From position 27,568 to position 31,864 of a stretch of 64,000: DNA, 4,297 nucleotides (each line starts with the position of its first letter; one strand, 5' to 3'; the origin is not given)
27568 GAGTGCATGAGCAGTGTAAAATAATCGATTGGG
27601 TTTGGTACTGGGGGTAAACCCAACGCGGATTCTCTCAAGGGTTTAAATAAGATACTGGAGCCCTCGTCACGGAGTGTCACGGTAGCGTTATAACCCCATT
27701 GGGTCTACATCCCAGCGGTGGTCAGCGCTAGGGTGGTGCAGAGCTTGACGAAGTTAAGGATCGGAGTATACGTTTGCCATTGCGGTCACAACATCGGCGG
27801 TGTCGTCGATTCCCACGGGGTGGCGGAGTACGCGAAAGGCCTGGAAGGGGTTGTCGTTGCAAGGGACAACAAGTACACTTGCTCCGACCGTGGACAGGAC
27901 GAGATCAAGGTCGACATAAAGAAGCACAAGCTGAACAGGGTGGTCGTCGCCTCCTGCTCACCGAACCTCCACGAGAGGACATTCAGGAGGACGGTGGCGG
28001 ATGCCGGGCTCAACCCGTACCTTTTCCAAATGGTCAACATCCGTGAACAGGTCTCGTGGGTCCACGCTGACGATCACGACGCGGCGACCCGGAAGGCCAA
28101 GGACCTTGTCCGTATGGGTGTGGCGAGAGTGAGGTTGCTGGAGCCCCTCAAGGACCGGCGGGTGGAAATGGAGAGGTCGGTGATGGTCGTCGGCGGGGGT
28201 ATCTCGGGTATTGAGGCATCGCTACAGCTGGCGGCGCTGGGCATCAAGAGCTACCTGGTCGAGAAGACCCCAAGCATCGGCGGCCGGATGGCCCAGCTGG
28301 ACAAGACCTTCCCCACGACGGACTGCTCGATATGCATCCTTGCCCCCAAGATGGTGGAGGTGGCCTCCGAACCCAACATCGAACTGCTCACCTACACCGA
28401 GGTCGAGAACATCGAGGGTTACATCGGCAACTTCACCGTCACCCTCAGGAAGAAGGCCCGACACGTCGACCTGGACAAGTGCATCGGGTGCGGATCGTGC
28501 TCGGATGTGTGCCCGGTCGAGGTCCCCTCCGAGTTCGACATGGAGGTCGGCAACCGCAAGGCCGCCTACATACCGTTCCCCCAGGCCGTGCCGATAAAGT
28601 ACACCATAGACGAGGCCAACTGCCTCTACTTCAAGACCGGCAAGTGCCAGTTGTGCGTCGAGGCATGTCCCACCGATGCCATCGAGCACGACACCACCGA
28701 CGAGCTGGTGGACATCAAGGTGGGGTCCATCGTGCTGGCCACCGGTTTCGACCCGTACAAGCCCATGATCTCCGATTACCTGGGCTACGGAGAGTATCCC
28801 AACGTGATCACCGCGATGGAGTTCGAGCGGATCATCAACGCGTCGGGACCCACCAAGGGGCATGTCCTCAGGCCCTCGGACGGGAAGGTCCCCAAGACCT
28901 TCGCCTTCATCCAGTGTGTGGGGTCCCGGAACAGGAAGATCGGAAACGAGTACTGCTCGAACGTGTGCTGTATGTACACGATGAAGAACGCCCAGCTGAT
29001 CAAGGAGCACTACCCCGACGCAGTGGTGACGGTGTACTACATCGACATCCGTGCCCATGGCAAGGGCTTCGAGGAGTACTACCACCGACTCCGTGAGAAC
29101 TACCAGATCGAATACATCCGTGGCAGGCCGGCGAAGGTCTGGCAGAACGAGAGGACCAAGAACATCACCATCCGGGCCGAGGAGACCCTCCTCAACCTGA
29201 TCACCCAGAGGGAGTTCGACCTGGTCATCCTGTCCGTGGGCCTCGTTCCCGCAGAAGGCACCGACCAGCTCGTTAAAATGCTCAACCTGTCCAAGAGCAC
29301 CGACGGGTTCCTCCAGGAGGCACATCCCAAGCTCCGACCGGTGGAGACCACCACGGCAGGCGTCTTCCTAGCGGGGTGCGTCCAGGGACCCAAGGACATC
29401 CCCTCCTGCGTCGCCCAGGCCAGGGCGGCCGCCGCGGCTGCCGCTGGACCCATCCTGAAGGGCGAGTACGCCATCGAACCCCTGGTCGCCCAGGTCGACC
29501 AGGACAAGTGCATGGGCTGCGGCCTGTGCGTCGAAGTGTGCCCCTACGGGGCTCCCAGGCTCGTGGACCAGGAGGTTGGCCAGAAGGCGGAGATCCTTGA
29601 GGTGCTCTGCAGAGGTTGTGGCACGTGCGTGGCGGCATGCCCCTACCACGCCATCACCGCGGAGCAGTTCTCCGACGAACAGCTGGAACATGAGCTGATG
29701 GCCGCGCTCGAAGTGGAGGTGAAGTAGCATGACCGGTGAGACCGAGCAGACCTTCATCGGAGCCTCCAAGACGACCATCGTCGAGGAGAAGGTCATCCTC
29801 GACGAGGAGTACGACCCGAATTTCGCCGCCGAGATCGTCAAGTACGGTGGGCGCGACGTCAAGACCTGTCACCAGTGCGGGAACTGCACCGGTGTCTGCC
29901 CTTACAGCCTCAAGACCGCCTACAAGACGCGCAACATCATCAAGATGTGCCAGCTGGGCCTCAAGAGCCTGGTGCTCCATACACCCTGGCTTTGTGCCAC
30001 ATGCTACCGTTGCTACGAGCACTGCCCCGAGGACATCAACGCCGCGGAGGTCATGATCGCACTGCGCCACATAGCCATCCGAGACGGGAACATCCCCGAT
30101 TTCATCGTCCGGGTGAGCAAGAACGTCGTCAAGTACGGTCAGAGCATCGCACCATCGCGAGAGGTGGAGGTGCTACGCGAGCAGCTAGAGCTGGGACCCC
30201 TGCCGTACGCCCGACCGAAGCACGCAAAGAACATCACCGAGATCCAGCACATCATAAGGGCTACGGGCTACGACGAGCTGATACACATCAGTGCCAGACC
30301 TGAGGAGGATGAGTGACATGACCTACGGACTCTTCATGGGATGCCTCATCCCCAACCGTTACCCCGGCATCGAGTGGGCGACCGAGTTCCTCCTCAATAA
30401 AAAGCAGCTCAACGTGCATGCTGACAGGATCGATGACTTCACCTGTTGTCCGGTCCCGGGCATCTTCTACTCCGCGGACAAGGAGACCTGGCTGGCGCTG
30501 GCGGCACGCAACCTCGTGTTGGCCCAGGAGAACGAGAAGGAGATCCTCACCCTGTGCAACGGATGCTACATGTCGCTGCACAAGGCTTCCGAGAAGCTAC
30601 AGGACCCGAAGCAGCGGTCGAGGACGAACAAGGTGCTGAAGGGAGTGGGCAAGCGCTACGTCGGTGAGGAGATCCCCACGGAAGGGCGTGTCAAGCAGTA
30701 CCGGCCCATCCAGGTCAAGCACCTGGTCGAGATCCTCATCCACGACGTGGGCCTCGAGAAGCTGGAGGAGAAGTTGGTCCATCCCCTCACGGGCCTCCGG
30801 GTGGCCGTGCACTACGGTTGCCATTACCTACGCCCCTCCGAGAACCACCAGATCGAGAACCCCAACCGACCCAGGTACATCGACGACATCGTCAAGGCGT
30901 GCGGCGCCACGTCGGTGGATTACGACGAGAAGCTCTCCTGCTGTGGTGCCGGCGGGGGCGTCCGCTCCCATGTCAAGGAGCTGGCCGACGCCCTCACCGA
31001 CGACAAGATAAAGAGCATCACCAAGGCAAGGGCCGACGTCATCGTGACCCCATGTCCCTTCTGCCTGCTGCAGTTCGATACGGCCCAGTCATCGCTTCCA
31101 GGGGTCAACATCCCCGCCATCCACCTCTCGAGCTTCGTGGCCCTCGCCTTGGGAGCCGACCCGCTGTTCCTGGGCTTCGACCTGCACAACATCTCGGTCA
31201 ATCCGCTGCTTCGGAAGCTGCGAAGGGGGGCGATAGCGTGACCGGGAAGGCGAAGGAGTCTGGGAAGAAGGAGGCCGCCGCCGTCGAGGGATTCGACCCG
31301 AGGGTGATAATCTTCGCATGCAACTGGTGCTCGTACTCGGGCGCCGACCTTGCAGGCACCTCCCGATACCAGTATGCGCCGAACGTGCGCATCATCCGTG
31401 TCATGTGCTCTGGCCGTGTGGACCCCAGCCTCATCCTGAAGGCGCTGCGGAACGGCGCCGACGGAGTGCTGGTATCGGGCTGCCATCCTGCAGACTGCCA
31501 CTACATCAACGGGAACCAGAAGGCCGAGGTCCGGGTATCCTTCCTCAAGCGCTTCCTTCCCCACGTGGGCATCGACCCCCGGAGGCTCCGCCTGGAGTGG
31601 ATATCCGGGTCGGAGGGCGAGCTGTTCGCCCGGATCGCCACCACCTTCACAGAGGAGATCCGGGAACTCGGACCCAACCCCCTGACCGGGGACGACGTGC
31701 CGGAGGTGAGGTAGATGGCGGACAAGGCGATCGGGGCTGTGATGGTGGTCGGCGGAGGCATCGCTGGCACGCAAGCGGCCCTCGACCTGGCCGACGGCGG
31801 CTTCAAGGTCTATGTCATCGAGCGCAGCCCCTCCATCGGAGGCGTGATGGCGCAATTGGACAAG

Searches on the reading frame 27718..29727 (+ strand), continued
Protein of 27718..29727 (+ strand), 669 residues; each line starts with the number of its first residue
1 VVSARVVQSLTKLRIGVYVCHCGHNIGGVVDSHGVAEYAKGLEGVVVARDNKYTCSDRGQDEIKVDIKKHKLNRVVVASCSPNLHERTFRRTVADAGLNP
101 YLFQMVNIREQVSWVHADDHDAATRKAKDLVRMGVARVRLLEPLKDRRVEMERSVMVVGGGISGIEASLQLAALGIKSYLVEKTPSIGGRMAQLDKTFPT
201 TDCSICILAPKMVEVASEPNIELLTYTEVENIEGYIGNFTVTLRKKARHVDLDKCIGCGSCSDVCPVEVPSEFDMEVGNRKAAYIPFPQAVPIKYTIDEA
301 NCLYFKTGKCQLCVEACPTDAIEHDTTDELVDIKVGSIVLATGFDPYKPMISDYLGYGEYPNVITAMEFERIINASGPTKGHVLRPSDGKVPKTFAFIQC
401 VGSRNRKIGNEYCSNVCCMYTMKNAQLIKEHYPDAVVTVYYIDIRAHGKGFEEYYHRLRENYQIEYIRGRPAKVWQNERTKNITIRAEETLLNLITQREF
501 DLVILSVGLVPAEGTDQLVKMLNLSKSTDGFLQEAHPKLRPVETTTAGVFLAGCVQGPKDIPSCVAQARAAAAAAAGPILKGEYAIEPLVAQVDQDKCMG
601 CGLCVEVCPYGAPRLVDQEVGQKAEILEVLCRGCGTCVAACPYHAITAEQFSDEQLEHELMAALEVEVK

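Call 69: search_protein_families(library=ncbifam, proteins=[window:27718-29727:+], max_evalue=0.00001)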
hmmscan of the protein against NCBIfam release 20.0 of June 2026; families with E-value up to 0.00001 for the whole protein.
window:27718-29727:+ (669 aa): 75 families (the best 25 are shown)
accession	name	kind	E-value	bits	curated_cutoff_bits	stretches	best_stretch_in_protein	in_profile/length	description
NF040770.1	hetero_SS_HdrA2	exception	2.9e-283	941.7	1100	1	14-666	1-643/777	CoB-CoM heterodisulfide reductase HdrA2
NF041778.1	hetero_SS_HdrA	equivalog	6.6e-193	642.6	1400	1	14-662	7-649/771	ferredoxin:CoB-CoM heterodisulfide reductase subunit HdrA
NF041891.1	hdrA_Methbact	equivalog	2e-182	608.3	1300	1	14-657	2-629/762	ferredoxin:CoB-CoM heterodisulfide reductase subunit HdrA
TIGR01971.1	NuoI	subfamily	2.1e-16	59.6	113.05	2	251-332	40-108/121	NADH-quinone oxidoreductase, chain I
TIGR02700.1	flavo_MJ0208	hypoth_equivalog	2.8e-16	59.5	251.35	1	591-648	143-196/234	dihydromethanopterin reductase (acceptor)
TIGR01944.1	rnfB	subfamily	3.5e-16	59.3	68.7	1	583-655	100-169/190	RnfABCDGE type electron transport complex subunit B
NF038196.1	ferrodoxin_EFR1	subfamily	1.1e-14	55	75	1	593-650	182-233/242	EFR1 family ferrodoxin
NF042909.1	FMH_DH_FwdF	exception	2.5e-14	53.1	375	2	592-652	221-280/336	tungsten-dependent formylmethanofuran dehydrogenase subunit FwdF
TIGR04105.1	FeFe_hydrog_B1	subfamily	3.6e-14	52.3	450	0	241-326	130-209/462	monomeric [FeFe] hydrogenase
NF058577.1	FdxA_fam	equivalog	1.3e-13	50.9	65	0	246-268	29-51/52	4Fe-4S ferredoxin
NF004537.0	PRK05888.1-3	equivalog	2.5e-13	50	163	1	248-329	62-137/204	NADH-quinone oxidoreductase subunit NuoI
NF005503.0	PRK07118.1-2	equivalog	8.6e-13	48.2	252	1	241-331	155-238/292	RnfABCDGE type electron transport complex subunit B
NF040864.1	HgcB_ferredoxin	equivalog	1.3e-12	47.3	99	1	592-649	10-64/93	mercury methylation ferredoxin HgcB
TIGR02179.1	PorD_KorD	subfamily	7.3e-12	45.2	60.05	1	593-648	22-74/78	2-oxoacid:acceptor oxidoreductase, delta subunit, pyruvate/2-ketoisovalerate family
TIGR02951.1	DMSO_dmsB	equivalog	1.5e-11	44.6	214.1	1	590-619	89-118/161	DMSO/selenate family reductase complex B subunit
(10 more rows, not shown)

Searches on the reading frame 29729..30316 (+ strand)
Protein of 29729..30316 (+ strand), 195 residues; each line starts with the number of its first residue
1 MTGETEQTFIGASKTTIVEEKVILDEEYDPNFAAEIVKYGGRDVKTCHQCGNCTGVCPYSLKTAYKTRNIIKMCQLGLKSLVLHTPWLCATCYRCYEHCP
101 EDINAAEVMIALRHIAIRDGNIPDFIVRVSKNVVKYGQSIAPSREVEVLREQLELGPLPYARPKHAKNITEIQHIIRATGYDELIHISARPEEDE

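Call 8: search_protein_families(library=pfam, proteins=[window:29729-30316:+], max_evalue=0.01)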
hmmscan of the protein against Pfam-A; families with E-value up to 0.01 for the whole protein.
window:29729-30316:+ (195 aa): 10 families
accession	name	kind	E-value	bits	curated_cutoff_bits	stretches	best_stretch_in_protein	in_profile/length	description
PF13187.11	Fer4_9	-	1.6e-08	34.9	27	1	47-102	2-50/52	4Fe-4S dicluster domain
PF13183.11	Fer4_8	-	2.1e-08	35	27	1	44-103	2-68/68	4Fe-4S dicluster domain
PF13237.11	Fer4_10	-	4.8e-07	30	25.5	1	42-100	4-53/53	4Fe-4S dicluster domain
PF13534.11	Fer4_17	-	6.1e-06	27.1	22.2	2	47-104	2-61/61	4Fe-4S dicluster domain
PF13484.11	Fer4_16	-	1.7e-05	26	30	0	47-59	2-14/66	4Fe-4S double cluster binding domain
PF12837.12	Fer4_6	-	2.5e-05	24.5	25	0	45-59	7-21/24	4Fe-4S binding domain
PF12838.12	Fer4_7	-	8.8e-05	23.3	27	1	46-103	1-52/52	4Fe-4S dicluster domain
PF25160.1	LdpA_Fe-S-bd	-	0.00049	20.2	27.6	0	43-63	24-44/49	LdpA Fe-S cluster-binding domain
PF00037.32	Fer4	-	0.00061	19.9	21.1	0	44-59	5-20/24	4Fe-4S binding domain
PF12797.12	Fer4_2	-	0.0056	17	24.5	0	43-59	6-22/22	4Fe-4S binding domain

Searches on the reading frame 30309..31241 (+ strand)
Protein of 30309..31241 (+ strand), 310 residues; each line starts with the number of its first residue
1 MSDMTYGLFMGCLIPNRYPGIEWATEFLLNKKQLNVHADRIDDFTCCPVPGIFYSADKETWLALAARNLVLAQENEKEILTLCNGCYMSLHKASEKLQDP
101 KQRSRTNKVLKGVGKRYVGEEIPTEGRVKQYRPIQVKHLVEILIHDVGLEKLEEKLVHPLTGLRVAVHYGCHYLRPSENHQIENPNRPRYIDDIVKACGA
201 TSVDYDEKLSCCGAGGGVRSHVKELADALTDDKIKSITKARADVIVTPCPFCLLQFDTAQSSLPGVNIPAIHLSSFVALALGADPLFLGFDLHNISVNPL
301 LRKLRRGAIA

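Call 8: search_protein_families(library=pfam, proteins=[window:30309-31241:+], max_evalue=0.01)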
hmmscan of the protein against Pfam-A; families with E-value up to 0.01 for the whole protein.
window:30309-31241:+ (310 aa): 1 family
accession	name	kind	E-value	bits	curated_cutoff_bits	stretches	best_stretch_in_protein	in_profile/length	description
PF02754.22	CCG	-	1.3e-32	112.2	20.6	2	165-257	1-85/85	Cysteine-rich domain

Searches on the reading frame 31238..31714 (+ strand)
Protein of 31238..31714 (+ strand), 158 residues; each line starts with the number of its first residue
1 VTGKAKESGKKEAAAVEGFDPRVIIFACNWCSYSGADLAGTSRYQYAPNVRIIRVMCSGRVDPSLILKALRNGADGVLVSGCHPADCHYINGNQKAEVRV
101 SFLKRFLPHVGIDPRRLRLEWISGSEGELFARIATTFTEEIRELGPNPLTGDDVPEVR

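Call 8: search_protein_families(library=pfam, proteins=[window:31238-31714:+], max_evalue=0.01)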
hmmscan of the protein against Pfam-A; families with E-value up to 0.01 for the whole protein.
window:31238-31714:+ (158 aa): 1 family
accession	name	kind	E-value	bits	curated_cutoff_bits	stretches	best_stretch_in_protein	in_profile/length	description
PF02662.21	FlpD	-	1.2e-54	184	22.3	1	23-145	1-123/123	Methyl-viologen-reducing hydrogenase, delta subunit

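Call 69: search_protein_families(library=ncbifam, proteins=[window:31238-31714:+], max_evalue=0.00001)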
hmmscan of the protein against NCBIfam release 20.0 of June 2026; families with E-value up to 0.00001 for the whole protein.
window:31238-31714:+ (158 aa): 3 families
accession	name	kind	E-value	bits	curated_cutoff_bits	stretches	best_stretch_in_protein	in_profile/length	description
NF040770.1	hetero_SS_HdrA2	exception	5e-54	183.6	1100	1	13-146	640-773/777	CoB-CoM heterodisulfide reductase HdrA2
NF045873.1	F420_non_VhuD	exception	6.4e-37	126.6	215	1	20-149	1-130/132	F420-non-reducing hydrogenase iron-sulfur subunit VhuD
NF041891.1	hdrA_Methbact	equivalog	3.4e-11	42.1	1300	1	22-125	645-742/762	ferredoxin:CoB-CoM heterodisulfide reductase subunit HdrA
